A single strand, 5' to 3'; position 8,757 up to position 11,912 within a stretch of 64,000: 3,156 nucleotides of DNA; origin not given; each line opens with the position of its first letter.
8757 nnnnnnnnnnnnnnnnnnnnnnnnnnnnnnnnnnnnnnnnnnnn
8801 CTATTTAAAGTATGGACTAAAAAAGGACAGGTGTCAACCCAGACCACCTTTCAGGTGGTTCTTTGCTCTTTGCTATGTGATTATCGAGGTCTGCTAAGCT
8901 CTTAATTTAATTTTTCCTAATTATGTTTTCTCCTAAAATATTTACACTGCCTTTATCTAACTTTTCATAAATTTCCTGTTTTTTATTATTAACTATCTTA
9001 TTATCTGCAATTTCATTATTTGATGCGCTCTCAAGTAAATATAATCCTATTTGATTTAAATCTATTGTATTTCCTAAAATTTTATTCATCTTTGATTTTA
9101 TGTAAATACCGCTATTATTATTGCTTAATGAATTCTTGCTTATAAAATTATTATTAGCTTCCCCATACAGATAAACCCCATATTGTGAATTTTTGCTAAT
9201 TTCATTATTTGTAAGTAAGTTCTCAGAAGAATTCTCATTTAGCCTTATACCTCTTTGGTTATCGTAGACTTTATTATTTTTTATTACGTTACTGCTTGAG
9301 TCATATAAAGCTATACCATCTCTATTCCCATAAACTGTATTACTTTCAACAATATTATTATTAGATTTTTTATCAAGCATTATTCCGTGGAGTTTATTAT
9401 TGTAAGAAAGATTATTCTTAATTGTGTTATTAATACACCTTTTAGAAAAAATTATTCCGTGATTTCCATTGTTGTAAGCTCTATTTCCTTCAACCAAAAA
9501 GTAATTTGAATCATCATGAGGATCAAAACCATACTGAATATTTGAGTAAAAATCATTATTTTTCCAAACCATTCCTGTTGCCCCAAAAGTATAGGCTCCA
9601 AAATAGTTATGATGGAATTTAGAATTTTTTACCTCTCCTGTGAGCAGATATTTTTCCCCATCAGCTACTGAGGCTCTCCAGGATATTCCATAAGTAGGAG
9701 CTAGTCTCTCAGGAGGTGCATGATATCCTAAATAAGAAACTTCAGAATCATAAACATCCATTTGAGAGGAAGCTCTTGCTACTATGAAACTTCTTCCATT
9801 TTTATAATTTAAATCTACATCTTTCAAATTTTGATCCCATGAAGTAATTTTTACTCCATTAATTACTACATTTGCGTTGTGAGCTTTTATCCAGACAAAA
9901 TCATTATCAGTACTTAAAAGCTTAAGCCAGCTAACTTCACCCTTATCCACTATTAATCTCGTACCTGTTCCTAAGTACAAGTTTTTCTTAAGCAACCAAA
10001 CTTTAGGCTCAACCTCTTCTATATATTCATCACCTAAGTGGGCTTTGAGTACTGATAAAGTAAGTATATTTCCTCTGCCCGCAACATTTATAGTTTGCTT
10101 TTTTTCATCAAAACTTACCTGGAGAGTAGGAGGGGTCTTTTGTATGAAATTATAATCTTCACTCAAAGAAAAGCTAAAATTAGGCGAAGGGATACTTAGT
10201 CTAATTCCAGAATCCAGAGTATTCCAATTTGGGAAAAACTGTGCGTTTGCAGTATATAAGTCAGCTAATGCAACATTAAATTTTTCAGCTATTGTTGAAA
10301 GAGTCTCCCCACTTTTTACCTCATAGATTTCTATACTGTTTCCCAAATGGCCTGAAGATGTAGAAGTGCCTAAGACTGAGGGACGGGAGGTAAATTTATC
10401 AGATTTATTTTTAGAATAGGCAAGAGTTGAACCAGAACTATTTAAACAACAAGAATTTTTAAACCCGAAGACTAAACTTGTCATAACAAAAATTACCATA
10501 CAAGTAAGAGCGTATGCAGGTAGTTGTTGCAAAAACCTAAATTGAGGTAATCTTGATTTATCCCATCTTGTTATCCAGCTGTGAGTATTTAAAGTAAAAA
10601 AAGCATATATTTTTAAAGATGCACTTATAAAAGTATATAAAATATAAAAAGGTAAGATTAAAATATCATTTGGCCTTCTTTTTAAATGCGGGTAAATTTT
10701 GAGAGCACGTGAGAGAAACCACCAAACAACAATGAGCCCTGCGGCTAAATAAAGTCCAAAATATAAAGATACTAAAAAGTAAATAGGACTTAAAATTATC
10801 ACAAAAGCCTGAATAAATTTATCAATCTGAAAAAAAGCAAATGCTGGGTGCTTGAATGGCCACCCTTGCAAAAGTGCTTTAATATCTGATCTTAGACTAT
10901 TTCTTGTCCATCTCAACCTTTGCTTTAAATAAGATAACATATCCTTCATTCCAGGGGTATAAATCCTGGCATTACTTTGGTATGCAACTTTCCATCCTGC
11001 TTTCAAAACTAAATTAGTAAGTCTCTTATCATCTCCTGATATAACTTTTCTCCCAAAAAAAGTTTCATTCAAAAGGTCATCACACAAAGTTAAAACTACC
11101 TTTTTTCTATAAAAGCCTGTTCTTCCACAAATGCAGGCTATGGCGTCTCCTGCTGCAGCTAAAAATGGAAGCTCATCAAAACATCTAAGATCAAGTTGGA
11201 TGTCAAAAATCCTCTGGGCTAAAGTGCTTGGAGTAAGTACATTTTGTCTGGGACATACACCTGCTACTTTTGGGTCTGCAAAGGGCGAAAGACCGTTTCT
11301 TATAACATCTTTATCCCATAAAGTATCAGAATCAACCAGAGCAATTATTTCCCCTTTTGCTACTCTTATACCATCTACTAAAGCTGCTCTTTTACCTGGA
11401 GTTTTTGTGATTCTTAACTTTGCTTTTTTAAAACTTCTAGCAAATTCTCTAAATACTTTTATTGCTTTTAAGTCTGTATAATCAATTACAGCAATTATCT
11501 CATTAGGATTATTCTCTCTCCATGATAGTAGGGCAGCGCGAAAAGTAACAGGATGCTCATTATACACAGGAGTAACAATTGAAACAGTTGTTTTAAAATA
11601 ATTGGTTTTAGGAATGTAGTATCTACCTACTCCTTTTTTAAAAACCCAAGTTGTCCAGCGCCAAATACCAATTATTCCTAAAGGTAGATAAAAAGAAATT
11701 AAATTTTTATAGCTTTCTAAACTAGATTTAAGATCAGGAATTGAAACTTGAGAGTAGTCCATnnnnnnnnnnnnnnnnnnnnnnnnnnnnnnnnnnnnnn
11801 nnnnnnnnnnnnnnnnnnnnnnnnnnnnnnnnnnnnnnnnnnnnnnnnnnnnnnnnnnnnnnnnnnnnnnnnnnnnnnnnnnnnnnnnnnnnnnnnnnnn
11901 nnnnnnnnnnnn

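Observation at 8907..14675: Compact alginate-like polyuronate module: Alg8-like GT2 synthase fused to LysM and an AlgG-like C5-epimerase, plus secreted epimerase paralog and nucleotide-sugar dehydrogenase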

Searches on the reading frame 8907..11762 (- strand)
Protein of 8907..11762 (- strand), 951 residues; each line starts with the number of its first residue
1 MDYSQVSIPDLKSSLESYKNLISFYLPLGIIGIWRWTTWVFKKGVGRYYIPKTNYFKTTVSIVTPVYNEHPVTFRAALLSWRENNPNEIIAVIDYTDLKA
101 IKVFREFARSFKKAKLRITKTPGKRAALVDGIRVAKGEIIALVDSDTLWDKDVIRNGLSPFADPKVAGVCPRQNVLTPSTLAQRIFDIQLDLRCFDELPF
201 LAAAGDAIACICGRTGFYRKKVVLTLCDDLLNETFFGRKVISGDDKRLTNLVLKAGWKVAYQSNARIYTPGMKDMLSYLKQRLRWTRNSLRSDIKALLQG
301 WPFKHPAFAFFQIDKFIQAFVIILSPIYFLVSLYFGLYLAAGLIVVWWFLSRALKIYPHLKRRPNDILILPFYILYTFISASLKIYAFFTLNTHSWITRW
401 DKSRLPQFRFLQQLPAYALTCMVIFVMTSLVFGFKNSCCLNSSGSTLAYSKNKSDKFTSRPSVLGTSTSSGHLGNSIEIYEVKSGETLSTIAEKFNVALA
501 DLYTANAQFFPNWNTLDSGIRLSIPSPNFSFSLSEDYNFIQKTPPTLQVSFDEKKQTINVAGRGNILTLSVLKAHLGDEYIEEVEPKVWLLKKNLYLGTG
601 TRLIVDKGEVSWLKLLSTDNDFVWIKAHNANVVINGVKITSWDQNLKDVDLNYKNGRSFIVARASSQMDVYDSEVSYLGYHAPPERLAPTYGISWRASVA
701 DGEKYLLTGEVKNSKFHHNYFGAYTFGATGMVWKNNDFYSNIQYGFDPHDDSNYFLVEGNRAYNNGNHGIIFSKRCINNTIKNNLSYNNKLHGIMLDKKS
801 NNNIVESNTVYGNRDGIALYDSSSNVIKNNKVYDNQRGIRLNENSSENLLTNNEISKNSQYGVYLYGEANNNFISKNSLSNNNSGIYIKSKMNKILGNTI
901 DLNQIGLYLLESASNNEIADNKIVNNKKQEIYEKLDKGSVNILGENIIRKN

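Call 3: search_protein_families(library=pfam, proteins=[window:8907-11762:-], max_evalue=0.01)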
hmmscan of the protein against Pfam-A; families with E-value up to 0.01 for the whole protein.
window:8907-11762:- (951 aa): 7 families
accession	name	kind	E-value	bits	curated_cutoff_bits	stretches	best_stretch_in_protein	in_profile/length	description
PF13229.12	Beta_helix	-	6.2e-40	136.8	25.9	3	801-932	8-143/158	Right handed beta helix region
PF05048.19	NosD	-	2.9e-29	102.5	23.6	2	799-932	45-178/212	Periplasmic copper-binding protein (NosD)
PF13641.12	Glyco_tranf_2_3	-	1e-23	85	27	1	83-288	27-230/230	Glycosyltransferase like family 2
PF00535.33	Glycos_transf_2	-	1.3e-13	51.7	23.3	1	61-172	1-114/168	Glycosyl transferase family 2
PF13632.12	Glyco_trans_2_3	-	1.8e-09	38.2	27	1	139-348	1-186/198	Glycosyl transferase family group 2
PF01476.26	LysM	-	5.1e-06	26.8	20.9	1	480-509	1-28/43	LysM domain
PF13506.12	Glyco_transf_21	-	5.3e-06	26.5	21.7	1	124-287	18-174/174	Glycosyl transferase family 21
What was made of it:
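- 10185..10337 (-): LysM domain (aa 476-526), preceded by a disordered Ser/Thr-rich linker (aa 440-474) that follows the last TM helix. It is therefore predicted to be extracytoplasmic. Pfam LysM scores 26.8 bits against a cutoff of 20.9 (call 3).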

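Call 4: search_protein_families(library=ncbifam, proteins=[window:8907-11762:-], max_evalue=0.01)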
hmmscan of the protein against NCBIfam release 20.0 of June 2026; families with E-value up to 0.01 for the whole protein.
window:8907-11762:- (951 aa): 13 families
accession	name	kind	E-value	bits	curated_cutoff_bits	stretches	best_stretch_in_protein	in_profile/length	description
NF038177.1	epimerase_AlgG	equivalog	1.9e-38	132.4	700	2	567-864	123-419/519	mannuronan 5-epimerase AlgG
TIGR04242.1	nodulat_NodC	equivalog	4.7e-33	114.7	550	1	58-399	48-394/395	chitooligosaccharide synthase NodC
TIGR03804.1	para_beta_helix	repeat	2.2e-24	84.9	19.45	6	793-836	1-43/44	parallel beta-helix repeat protein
TIGR04247.1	NosD_copper_fam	subfamily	4.3e-13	48.6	300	2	724-859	153-286/377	nitrous oxide reductase family maturation protein NosD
TIGR03937.1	PgaC_IcaA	equivalog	8.7e-10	38.1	422.3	1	58-185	45-175/407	poly-beta-1,6-N-acetyl-D-glucosamine synthase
TIGR03965.1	mycofact_glyco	equivalog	1.8e-09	37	280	1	57-174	73-192/467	mycofactocin biosynthesis glycosyltransferase MftF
TIGR03111.1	glyc2_xrt_Gpos1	hypoth_equivalog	2e-07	30.2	363.95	1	59-339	50-342/439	TIGR03111 family XrtG-associated glycosyltransferase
NF007482.0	PRK10073.1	equivalog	2.4e-05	23.5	423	1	57-150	5-99/334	glycosyltransferase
TIGR02899.1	spore_safA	subfamily_domain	0.00053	19.9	67.85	1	482-526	1-44/44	SafA/ExsA family spore coat assembly protein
NF047683.1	TeichurnBiosyTuaG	equivalog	0.002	17.8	400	1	57-158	5-108/252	teichuronic acid biosynthesis protein TuaG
NF008050.0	PRK10783.1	equivalog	0.0024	16.3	508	1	476-507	342-373/457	murein transglycosylase D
NF010496.0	PRK13915.1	equivalog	0.0025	16.9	262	1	57-154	30-135/307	glucosyl-3-phosphoglycerate synthase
NF050804.1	CellDivDipMCaul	equivalog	0.0095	14.8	900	0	476-507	307-338/634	cell division endopeptidase DipM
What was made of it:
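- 8910..10121 (-): AlgG-type right-handed beta-helix (aa 548-951) with YGFDPHD (DPHD at 9513-9524), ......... and NNLSYNN (9396-9416). NCBIfam AlgG model scores 132 bits, below its 700 cutoff (call 4).
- The AlgG match is far below NCBIfam's equivalog cutoff: 132 bits against 700 (call 4). The NCBIfam NodC model is the best named GT2 hit at 115 bits (call 4).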

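Call 5: search_solved_structures(query=window:8907-11762:-, max_evalue=0.001, show_alignments=4)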
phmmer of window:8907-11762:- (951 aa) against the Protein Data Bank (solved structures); distinct sequences matched with E-value up to 0.001: 16.
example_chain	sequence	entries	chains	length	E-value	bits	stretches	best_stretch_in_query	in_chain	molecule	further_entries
4nk6_A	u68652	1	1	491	4.6e-27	97.8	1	573-866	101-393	Poly(beta-D-mannuronate) C5 epimerase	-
4ozy_A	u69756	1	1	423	9.2e-27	96.8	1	573-866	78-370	Poly(beta-D-mannuronate) C5 epimerase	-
4ozz_A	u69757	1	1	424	9.5e-27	96.7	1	573-866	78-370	Poly(beta-D-mannuronate) C5 epimerase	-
4nk8_A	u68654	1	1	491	4.8e-26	94.4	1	573-866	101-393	Poly(beta-D-mannuronate) C5 epimerase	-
7sp7_A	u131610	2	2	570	3.8e-18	68.2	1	122-405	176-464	Hyaluronan synthase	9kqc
8snc_A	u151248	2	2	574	4e-18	68.2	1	122-405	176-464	Hyaluronan synthase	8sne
7sp6_A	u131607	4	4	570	1.7e-17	66.1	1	122-405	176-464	Hyaluronan synthase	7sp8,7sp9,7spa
8snd_A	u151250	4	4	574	1.8e-17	66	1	122-405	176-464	Hyaluronan synthase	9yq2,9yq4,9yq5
8smm_A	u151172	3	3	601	1.2e-11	46.7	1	205-410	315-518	Hyaluronan synthase 1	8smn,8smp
5lw3_A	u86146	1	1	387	3.7e-10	41.8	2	743-826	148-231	Poly(beta-D-mannuronate) C5 epimerase 6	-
2pyg_A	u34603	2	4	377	3e-08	35.5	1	742-884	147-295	Poly(beta-D-mannuronate) C5 epimerase 4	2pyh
6yv7_A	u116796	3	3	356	1.8e-07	32.9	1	30-174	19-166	Glycosyl transferase, family 2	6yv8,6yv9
6yv7_B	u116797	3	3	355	1.8e-07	32.9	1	30-174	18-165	Glycosyl transferase, family 2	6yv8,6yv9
8ja4_A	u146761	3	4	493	6.8e-07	31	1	736-868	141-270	mannuronan 5-epimerase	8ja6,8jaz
8xfq_A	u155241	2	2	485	9e-07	30.6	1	736-867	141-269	mannuronan 5-epimerase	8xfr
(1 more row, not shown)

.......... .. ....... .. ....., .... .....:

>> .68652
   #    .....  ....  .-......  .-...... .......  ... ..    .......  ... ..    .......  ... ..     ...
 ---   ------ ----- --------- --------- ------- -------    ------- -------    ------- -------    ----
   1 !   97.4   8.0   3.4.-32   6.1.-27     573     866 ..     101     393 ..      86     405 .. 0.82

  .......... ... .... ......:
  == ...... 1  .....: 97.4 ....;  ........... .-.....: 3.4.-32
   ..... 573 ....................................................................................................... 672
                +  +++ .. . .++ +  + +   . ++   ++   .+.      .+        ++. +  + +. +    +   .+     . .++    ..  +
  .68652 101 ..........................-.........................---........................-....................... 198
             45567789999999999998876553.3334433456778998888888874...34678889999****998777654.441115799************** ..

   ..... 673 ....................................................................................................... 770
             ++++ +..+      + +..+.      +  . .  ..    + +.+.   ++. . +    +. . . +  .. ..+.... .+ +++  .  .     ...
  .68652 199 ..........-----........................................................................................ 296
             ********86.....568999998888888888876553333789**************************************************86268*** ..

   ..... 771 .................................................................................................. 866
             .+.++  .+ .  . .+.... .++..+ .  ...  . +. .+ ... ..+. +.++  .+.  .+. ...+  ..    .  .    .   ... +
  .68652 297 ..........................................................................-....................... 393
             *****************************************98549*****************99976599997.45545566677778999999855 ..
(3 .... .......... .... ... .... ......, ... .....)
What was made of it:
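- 8910..10121 (-): PDB AlgG 4nk6 at E 5e-27, with DPHD and NN.SY aligned (call 5).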

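Call 7: find_homologous_proteins(query=window:8907-11762:-, max_evalue=0.00001)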
Query window:8907-11762:- (951 aa): 540 proteins with E <= 0.00001 among 8000 candidates; the best 120 are listed.
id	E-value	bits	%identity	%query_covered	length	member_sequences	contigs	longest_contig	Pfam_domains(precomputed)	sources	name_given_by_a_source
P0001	0.0e+0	2178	100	100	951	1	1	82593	PF13632.13,PF13229.13,PF13506.14,PF13641.13,PF01476.27,PF00535.33,PF05048.20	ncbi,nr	ncbi:right-handed parallel beta-helix repeat-containing protein [Candidatus Daviesbacteria bacterium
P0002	0.0e+0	1767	79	100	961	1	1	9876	PF13632.13,PF13229.13,PF13506.14,PF13641.13,PF01476.27,PF00535.33,PF05048.20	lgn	-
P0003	0.0e+0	1247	57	99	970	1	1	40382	PF13632.13,PF13229.13,PF13506.14,PF13641.13,PF01476.27,PF00535.33,PF05048.20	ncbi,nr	ncbi:right-handed parallel beta-helix repeat-containing protein [Candidatus Daviesbacteria bacterium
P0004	0.0e+0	1240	57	99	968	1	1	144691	PF13632.13,PF13229.13,PF13506.14,PF13641.13,PF01476.27,PF23473.2,PF00535.33,PF05048.20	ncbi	-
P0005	0.0e+0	1231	56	99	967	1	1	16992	PF13632.13,PF13229.13,PF13506.14,PF13641.13,PF01476.27,PF00535.33,PF05048.20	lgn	-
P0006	0.0e+0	1220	57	99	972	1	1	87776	PF13632.13,PF13229.13,PF13506.14,PF13641.13,PF01476.27,PF00535.33,PF05048.20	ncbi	-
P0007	0.0e+0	1218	56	99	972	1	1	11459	PF13632.13,PF13229.13,PF13506.14,PF13641.13,PF01476.27,PF00535.33,PF05048.20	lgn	-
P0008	0.0e+0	1217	56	99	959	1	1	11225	PF13632.13,PF13229.13,PF13506.14,PF13641.13,PF01476.27,PF00535.33,PF05048.20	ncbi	-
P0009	0.0e+0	1212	56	99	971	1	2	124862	PF13632.13,PF13229.13,PF13506.14,PF13641.13,PF01476.27,PF00535.33,PF05048.20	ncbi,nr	ncbi:right-handed parallel beta-helix repeat-containing protein [Candidatus Daviesbacteria bacterium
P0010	0.0e+0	1210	57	99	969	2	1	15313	PF13632.13,PF13229.13,PF13506.14,PF13641.13,PF01476.27,PF00535.33,PF05048.20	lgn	-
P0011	0.0e+0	1176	56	99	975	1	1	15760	PF13632.13,PF13229.13,PF13506.14,PF13641.13,PF01476.27,PF00535.33,PF05048.20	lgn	-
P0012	0.0e+0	1153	54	99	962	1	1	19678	PF13632.13,PF13229.13,PF13506.14,PF13641.13,PF01476.27,PF23473.2,PF00535.33,PF05048.20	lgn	-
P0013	0.0e+0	1134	53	99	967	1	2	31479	PF13632.13,PF13229.13,PF13506.14,PF13641.13,PF01476.27,PF00535.33,PF05048.20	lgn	-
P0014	0.0e+0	1134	53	99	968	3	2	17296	PF13632.13,PF13229.13,PF13506.14,PF13641.13,PF01476.27,PF00535.33,PF05048.20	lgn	-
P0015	0.0e+0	1132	53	98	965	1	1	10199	PF13632.13,PF13229.13,PF13506.14,PF13641.13,PF01476.27,PF00535.33,PF05048.20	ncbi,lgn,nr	ncbi:MAG: right-handed parallel beta-helix repeat-containing protein [Candidatus Levybacteria bacter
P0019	0.0e+0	1119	54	99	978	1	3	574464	PF13632.13,PF13229.13,PF13506.14,PF13641.13,PF01476.27,PF00535.33,PF05048.20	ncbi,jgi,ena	-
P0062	0.0e+0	1073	51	100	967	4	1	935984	PF13632.13,PF13229.13,PF13506.14,PF13641.13,PF00535.33,PF05048.20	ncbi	-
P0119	0.0e+0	1023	50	100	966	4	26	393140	PF13632.13,PF13229.13,PF13506.14,PF13641.13,PF01476.27,PF00535.33,PF05048.20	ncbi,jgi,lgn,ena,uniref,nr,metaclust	ncbi:hypothetical protein A3G67_03780 [Candidatus Roizmanbacteria bacterium RIFCSPLOWO2_12_FULL_40_1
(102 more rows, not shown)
